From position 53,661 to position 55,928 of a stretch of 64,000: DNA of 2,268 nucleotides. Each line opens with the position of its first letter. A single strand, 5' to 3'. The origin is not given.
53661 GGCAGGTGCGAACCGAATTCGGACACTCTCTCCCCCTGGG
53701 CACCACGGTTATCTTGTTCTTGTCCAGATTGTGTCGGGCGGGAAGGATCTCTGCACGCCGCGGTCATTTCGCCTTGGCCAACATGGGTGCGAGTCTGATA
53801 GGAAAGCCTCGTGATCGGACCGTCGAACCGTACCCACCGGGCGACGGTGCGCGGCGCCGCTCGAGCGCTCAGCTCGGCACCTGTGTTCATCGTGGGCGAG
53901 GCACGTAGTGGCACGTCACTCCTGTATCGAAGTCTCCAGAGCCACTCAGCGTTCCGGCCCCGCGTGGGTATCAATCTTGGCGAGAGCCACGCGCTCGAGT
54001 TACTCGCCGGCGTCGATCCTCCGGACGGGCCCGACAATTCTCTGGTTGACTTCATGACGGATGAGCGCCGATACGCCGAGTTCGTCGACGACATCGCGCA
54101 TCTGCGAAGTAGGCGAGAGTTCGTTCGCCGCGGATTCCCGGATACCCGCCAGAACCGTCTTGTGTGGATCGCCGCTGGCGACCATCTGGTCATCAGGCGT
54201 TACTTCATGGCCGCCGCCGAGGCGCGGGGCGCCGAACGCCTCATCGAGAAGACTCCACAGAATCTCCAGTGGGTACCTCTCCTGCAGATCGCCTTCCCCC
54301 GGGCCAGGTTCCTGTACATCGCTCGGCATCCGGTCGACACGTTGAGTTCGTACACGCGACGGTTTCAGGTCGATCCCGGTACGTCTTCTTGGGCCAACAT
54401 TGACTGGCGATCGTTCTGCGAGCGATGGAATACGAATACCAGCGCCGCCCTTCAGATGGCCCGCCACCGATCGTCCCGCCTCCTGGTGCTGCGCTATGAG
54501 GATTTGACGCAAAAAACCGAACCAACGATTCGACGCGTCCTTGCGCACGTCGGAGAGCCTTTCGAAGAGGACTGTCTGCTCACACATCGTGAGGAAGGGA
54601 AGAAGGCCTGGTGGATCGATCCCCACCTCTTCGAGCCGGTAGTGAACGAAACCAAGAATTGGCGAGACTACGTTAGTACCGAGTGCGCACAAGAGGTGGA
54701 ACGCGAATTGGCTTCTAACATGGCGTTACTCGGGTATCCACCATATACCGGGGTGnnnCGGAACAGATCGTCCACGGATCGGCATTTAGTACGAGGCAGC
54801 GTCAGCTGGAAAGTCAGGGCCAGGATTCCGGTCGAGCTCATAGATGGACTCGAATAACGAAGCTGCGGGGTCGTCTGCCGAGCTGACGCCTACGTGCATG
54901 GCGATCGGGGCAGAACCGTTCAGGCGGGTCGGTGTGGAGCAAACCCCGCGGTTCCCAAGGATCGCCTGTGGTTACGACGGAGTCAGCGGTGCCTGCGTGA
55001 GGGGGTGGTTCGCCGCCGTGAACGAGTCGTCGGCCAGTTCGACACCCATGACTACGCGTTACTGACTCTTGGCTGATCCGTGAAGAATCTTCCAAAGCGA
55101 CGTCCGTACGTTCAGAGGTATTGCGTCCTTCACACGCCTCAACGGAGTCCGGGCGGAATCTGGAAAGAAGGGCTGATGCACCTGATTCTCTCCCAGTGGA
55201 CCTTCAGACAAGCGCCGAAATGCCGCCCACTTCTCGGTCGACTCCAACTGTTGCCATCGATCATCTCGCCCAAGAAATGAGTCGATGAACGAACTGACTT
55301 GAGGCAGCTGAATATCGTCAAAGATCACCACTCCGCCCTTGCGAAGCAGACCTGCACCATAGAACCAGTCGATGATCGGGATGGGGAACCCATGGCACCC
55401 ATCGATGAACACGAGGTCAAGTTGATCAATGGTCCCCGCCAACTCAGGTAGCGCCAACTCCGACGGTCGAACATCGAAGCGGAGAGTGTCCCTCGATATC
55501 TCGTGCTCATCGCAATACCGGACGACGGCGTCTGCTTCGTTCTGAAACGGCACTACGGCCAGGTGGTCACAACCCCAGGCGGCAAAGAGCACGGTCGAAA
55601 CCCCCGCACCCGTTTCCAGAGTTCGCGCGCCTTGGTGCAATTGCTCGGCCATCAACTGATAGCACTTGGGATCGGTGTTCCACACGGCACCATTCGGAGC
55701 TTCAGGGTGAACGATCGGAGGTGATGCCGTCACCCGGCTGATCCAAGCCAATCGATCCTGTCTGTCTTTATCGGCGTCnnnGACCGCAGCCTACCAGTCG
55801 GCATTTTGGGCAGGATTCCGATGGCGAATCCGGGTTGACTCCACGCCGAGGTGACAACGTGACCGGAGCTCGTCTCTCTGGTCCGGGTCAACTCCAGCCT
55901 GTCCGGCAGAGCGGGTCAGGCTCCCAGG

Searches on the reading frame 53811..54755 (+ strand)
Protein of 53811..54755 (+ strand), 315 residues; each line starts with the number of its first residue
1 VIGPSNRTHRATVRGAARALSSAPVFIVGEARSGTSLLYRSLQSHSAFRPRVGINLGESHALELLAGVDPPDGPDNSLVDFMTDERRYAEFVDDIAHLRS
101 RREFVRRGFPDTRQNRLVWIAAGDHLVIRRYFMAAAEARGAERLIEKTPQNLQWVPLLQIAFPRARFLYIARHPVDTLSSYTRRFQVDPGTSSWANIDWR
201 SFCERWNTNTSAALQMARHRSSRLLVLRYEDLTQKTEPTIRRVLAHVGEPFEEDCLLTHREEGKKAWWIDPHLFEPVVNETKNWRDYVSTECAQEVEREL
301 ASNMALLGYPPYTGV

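Call 15: search_protein_families(library=pfam, proteins=[window:53811-54755:+], max_evalue=0.001)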
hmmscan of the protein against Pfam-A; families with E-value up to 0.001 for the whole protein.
window:53811-54755:+ (315 aa): 2 families
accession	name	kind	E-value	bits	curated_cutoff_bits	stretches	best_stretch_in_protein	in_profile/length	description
PF13469.12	Sulfotransfer_3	-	2e-29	103.8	27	1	24-253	1-216/216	Sulfotransferase family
PF00685.33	Sulfotransfer_1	-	3.2e-09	37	22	1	25-257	4-189/255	Sulfotransferase domain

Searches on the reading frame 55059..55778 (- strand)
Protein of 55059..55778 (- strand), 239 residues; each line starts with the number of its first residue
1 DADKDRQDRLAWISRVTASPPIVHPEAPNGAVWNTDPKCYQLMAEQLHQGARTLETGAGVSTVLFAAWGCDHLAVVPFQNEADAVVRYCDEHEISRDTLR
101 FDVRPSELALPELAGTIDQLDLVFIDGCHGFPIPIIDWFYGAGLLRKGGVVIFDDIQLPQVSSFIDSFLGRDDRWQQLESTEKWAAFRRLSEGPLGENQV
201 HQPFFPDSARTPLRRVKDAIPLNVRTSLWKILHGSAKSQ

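Call 15: search_protein_families(library=pfam, proteins=[window:55059-55778:-], max_evalue=0.001)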
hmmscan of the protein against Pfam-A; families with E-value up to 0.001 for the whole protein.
window:55059-55778:- (239 aa): 1 family
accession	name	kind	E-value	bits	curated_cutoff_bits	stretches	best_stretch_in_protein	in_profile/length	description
PF13578.12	Methyltransf_24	-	1.1e-08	36.3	26.3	1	54-156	1-105/105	Methyltransferase domain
